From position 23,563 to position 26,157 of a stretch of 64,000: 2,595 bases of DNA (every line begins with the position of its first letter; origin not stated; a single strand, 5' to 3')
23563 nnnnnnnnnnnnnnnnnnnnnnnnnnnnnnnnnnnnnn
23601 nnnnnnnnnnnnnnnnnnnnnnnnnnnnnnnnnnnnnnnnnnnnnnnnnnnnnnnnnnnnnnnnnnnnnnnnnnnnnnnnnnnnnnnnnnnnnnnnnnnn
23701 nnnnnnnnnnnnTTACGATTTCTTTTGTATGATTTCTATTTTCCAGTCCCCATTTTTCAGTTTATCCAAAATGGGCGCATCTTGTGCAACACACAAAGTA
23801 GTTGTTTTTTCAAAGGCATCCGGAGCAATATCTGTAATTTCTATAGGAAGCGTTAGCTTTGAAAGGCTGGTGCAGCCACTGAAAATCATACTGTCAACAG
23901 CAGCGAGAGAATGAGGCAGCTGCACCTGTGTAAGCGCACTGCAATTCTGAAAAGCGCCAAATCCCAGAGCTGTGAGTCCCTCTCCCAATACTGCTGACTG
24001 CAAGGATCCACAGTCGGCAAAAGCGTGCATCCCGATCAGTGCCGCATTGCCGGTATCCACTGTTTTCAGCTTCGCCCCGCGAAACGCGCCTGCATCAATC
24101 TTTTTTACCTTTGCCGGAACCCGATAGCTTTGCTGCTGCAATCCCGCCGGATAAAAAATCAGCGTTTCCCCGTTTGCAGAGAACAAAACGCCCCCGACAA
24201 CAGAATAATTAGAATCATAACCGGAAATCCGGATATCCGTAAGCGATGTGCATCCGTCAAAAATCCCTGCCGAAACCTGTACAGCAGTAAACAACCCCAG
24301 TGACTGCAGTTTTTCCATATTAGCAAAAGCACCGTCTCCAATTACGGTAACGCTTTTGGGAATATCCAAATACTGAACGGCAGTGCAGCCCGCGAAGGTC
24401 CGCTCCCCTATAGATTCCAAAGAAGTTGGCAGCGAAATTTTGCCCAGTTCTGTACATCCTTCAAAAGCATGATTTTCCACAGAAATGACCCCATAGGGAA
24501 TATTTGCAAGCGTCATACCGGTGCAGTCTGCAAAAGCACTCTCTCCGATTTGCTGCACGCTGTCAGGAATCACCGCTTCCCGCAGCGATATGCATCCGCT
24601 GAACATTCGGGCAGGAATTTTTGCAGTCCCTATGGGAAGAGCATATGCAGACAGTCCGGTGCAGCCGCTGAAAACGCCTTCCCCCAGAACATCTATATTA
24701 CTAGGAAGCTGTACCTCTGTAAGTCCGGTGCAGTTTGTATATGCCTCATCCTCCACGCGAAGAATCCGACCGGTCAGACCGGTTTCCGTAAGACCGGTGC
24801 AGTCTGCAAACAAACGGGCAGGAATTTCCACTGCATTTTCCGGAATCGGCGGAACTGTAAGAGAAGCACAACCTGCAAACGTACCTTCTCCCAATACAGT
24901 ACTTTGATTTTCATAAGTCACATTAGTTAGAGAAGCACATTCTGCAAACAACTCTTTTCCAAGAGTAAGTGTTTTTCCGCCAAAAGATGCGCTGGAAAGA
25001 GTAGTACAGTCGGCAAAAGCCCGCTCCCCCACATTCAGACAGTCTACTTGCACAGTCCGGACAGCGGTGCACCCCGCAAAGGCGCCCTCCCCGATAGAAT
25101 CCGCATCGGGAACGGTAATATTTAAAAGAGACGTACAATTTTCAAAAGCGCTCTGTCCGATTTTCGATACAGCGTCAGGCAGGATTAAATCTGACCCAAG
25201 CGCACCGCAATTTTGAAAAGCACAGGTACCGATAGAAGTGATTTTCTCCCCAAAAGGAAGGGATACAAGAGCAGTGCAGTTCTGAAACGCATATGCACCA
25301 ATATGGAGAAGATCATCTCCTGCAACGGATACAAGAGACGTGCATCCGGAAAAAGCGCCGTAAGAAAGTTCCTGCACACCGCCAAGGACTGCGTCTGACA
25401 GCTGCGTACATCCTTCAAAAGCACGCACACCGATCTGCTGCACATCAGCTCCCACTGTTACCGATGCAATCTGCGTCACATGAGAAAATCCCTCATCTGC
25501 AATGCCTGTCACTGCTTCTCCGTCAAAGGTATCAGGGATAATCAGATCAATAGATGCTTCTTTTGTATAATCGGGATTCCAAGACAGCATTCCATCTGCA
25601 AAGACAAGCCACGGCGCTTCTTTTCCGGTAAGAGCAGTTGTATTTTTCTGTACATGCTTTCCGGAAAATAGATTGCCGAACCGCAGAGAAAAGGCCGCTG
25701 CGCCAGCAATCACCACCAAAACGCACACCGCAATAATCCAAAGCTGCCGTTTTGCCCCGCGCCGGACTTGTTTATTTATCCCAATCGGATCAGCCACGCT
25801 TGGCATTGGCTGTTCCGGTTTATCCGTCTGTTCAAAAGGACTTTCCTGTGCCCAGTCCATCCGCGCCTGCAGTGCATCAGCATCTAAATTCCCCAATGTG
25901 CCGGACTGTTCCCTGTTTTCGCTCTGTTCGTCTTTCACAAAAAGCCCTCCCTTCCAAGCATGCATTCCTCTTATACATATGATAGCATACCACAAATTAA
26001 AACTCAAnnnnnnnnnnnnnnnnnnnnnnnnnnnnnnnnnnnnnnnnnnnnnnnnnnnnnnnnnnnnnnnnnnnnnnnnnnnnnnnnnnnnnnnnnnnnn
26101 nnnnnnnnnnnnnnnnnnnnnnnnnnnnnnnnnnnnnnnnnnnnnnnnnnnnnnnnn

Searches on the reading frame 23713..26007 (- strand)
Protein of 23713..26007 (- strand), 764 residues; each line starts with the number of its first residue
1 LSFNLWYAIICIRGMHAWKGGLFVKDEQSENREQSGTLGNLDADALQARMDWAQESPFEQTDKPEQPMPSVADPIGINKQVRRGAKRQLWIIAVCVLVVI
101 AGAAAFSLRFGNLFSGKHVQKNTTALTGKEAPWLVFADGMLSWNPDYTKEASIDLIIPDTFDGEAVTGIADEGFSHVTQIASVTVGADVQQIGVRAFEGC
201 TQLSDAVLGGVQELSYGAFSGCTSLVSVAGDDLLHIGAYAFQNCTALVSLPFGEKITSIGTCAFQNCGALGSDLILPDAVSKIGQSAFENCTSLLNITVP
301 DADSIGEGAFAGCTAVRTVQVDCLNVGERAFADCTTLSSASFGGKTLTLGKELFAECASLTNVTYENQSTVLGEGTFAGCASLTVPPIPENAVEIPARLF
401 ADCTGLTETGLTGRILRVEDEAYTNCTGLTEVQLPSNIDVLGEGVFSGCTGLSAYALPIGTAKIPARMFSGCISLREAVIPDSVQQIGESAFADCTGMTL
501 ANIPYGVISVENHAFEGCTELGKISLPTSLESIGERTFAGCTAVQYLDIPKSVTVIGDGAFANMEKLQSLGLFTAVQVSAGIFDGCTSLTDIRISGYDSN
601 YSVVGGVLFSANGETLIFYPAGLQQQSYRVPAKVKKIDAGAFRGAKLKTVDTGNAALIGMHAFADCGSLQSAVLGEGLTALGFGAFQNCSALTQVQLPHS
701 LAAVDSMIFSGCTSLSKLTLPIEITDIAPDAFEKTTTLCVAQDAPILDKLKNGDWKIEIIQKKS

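Call 51: search_protein_families(library=pfam, proteins=[window:23713-26007:-], max_evalue=0.00001)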
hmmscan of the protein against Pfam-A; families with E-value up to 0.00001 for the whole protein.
window:23713-26007:- (764 aa): 2 families
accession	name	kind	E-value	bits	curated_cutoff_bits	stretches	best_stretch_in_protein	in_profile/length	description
PF13306.12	LRR_5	-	6.1e-108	356.3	27.7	5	372-497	3-125/127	BspA type Leucine rich repeat region (6 copies)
PF13855.12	LRR_8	-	2.2e-15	56.6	27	0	529-572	12-56/61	Leucine rich repeat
